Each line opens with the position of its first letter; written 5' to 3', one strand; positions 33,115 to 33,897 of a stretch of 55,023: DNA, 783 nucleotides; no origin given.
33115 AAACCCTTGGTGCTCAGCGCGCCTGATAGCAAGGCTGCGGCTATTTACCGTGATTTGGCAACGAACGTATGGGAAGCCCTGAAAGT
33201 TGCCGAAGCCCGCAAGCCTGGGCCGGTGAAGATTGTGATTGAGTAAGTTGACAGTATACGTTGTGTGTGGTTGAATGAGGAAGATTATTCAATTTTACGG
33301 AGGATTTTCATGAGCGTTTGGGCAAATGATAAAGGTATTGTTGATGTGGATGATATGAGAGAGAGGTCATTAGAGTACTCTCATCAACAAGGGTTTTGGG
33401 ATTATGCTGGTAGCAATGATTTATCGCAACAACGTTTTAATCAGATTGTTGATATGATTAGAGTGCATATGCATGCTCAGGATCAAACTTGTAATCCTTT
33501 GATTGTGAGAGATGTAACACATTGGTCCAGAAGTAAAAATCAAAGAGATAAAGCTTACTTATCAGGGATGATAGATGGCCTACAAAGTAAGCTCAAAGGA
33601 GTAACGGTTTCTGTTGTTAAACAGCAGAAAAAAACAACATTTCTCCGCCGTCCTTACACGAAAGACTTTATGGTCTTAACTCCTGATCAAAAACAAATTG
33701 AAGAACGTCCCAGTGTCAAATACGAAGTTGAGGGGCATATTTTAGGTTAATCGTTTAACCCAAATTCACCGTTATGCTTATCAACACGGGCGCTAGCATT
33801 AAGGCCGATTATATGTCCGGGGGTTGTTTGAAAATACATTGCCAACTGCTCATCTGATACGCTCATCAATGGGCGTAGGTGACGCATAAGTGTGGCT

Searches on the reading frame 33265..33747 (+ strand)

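Call 24: search_protein_families(library=phrogs, proteins=[window:33265-33747:+], max_evalue=0.1)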
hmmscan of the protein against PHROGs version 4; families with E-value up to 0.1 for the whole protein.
window:33265-33747:+ (161 aa): 1 family
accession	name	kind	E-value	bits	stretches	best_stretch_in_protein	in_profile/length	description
phrog_3219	-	unknown function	0.015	15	1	71-111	83-123/444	-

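Call 25: search_protein_families(library=padloc, proteins=[window:33265-33747:+], max_evalue=0.1)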
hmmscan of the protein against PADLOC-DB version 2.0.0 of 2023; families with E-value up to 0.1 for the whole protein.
window:33265-33747:+ (161 aa): 0 families

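Call 38: search_protein_families(library=pfam, proteins=[window:33265-33747:+], max_evalue=0.01)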
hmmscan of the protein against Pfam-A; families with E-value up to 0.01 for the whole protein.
window:33265-33747:+ (161 aa): 0 families
